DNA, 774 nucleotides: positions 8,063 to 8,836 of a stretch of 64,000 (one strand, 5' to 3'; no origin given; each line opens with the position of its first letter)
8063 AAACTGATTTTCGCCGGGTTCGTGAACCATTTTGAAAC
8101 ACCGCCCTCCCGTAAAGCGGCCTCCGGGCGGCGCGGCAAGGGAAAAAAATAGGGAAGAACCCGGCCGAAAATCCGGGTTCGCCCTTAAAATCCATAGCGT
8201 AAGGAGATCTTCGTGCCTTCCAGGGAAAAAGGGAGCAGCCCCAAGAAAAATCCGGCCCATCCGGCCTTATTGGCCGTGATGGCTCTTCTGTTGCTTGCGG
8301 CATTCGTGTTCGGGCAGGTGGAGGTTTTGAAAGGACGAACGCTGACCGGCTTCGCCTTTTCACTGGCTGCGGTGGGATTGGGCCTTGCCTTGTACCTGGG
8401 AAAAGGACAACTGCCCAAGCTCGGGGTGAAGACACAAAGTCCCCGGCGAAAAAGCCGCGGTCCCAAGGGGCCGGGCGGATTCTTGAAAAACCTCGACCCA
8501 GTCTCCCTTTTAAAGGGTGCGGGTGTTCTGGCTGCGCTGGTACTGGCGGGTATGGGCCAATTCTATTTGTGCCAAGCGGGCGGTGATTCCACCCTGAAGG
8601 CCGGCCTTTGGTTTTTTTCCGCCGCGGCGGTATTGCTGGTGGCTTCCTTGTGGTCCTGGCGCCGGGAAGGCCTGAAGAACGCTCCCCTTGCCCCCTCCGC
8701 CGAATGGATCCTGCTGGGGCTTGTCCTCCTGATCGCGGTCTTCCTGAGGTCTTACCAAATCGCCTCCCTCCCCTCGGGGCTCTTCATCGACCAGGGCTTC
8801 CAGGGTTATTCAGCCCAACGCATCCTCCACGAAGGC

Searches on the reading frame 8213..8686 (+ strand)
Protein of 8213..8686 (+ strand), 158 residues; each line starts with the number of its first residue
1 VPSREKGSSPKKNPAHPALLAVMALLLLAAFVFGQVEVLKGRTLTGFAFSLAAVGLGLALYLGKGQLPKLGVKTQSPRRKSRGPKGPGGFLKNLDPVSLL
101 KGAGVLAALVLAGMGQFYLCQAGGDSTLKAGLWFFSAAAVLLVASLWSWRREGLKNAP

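Call 54: search_protein_families(library=pfam, proteins=[window:8213-8686:+], max_evalue=10)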
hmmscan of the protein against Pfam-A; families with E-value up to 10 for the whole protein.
seq(158 aa): 3 families
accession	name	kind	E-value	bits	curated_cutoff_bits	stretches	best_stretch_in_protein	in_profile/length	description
PF09990.14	DUF2231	-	0.02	15.4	26.4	1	100-152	43-95/139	Predicted membrane protein (DUF2231)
PF13567.11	DUF4131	-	0.084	13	31.6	2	17-61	7-49/165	Domain of unknown function (DUF4131)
PF19744.4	DUF6232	-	0.22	12.4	27.4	2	105-150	42-78/117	Family of unknown function (DUF6232)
